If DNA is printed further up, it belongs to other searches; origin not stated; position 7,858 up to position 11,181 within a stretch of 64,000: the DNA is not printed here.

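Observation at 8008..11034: PilB assembly ATPase is an in-frame tandem duplication (two complete ATPase cores, each with its own Cys4 site)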

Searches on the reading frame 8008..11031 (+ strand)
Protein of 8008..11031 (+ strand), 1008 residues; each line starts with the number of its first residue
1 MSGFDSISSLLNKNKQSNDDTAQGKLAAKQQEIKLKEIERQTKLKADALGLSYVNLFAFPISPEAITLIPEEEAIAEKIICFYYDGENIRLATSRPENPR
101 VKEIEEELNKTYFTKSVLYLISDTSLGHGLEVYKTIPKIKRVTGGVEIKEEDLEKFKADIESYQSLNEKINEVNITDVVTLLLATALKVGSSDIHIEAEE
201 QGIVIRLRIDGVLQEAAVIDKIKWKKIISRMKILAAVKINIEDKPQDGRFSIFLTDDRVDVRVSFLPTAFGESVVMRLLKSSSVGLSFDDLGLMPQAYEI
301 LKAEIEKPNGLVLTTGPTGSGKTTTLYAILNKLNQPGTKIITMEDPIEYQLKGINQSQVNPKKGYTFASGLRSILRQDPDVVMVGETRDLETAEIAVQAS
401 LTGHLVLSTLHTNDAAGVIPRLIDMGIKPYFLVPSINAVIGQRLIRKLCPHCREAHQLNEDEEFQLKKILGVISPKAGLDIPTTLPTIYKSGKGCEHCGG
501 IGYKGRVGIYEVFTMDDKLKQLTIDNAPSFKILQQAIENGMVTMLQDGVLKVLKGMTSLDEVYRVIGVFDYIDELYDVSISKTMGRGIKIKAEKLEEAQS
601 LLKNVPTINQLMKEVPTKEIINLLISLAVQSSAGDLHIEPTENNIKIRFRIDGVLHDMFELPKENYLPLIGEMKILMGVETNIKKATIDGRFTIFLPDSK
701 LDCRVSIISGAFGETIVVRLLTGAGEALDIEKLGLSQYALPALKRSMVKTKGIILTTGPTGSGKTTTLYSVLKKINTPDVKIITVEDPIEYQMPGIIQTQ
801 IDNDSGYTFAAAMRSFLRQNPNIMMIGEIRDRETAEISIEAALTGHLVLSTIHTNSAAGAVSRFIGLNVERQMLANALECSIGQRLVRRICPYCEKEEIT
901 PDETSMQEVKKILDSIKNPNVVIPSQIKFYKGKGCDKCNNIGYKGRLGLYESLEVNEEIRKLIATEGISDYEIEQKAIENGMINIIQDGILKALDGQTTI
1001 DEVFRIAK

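Call 3: search_protein_families(library=pfam, proteins=[window:8008-11031:+], max_evalue=0.01)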
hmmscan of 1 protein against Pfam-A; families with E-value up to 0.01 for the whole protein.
window:8008-11031:+ (1008 aa): 33 families (the best 25 are shown)
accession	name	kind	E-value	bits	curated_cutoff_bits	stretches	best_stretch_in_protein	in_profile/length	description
PF00437.27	T2SSE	-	4.6e-231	766.4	24.9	2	174-564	7-370/370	Type II/IV secretion system protein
PF25199.1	nSTAND_NTPase5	-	1.4e-09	38.4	34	2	305-351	37-84/145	Novel STAND NTPase 5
PF13173.12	AAA_14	-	7.9e-09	36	27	0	752-863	3-105/129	AAA domain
PF13401.12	AAA_22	-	9.8e-09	36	27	1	749-786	3-40/130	AAA domain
PF20720.3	nSTAND3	-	1.3e-08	35.2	27.2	1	307-348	15-56/155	Novel STAND NTPase 3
PF12775.13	AAA_7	-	5.9e-08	32.9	25.8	1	743-785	25-67/181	P-loop containing dynein motor region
PF13604.12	AAA_30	-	1.3e-06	28.7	27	0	300-341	9-50/191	AAA domain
PF04851.21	ResIII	-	2e-06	28.3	22.5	0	296-338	10-52/164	Type III restriction enzyme, res subunit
PF00004.35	AAA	-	2.5e-06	28.4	21.2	0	754-829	1-66/131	ATPase family associated with various cellular activities (AAA)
PF13191.12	AAA_16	-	3.8e-06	27.9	32.6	0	308-337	24-52/167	AAA ATPase domain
PF13555.12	AAA_29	-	4.9e-06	26.6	27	0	308-331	21-44/61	P-loop containing region of AAA domain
PF00005.33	ABC_tran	-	9.2e-06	26.7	25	0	312-349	14-51/137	ABC transporter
PF03215.21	Rad17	-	2.2e-05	24.9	23.8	0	750-794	44-85/186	Rad17 P-loop domain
PF02492.25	cobW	-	2.2e-05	24.6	20.7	0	754-784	3-34/180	CobW/HypB/UreG, nucleotide-binding domain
PF13086.12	AAA_11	-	4.7e-05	23.7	27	0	745-776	11-42/257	AAA domain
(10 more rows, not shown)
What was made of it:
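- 8008..11034 (+): Whole gene: 1008-aa tandem-core PilB/GspE-family ATPase (N1, core A, connector, core B). Pfam T2SSE matches in two stretches (call 3).
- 8071..8412 (+): N1 domain (aa about 22-135), T2SSE_N/MshEN-like, present once only. MshEN match at aa 49-103, 22.8 bits against a cut-off of 23.1 (call 3).
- On PilT/VirB11-like secretion ATPases (Pfam T2SSE, PF00437): 766 bits in two stretches covering 174-564 and the second core (call 3).
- On PilB/GspE clade: The MshEN match at aa 49-103 scores 22.8 bits, just under the 23.1 cut-off (call 3).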

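Call 4: search_protein_families(library=ncbifam, proteins=[window:8008-11031:+], max_evalue=0.001)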
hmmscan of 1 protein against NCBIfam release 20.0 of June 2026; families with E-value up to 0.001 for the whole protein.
window:8008-11031:+ (1008 aa): 36 families (the best 25 are shown)
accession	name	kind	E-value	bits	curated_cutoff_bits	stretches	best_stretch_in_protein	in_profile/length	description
TIGR02533.1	type_II_gspE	equivalog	2.3e-281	933.5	630.25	2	132-565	65-485/486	type II secretion system ATPase GspE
TIGR02538.1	type_IV_pilB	equivalog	3.3e-264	877.8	675.65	2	27-565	30-561/564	type IV-A pilus assembly ATPase PilB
NF007755.0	PRK10436.1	equivalog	1.6e-239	795.2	617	2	150-568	60-461/465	type II secretion system protein GspE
NF053534.1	T4PilAsmATPsTfpB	equivalog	7e-228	757.7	850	2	22-566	49-582/584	type IV pilus assembly ATPase TfpB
NF041000.1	ATPase_ComGA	equivalog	9.2e-144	477.3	300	2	182-446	3-266/267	competence type IV pilus ATPase ComGA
TIGR01420.1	pilT_fam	subfamily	2.7e-100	335.9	319.1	2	182-425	5-242/343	PilT/PilU family type 4a pilus ATPase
TIGR02525.1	plasmid_TraJ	equivalog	2e-55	188.2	368.3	2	741-868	139-273/372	plasmid transfer ATPase TraJ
TIGR02524.1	dot_icm_DotB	equivalog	1.7e-44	152.5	463.3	2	305-424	130-258/358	Dot/Icm type IV secretion system ATPase DotB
NF058587.1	archaellum_moto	equivalog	1.1e-36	126.6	550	2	747-971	271-507/527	archaellum flagellar ATPase motor FlaI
TIGR02782.1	TrbB_P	equivalog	1.6e-31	109.7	304.55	2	299-422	127-252/303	P-type conjugative transfer ATPase TrbB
TIGR02788.1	VirB11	equivalog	4.6e-27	94.8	249.95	2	743-875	137-273/308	P-type DNA transfer ATPase VirB11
TIGR03819.1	heli_sec_ATPase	hypoth_equivalog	2.9e-25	89.2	373.15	2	713-879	139-312/340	TadA family conjugal transfer-associated ATPase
NF010469.0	PRK13894.1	subfamily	6.4e-24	84.9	508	2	298-423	139-265/320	conjugal transfer ATPase TrbB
NF010407.0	PRK13833.1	subfamily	2.8e-23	82.8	499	2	745-870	138-265/323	conjugal transfer protein TrbB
NF053672.1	bindosome_BasE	exception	3.3e-23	82.2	1000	2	312-422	273-388/512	bindosome assembly system ATPase subunit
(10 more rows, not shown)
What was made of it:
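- On Type II secretion ATPase GspE (NCBIfam TIGR02533 equivalog): The whole protein scores 933.5 bits by summation (call 4).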
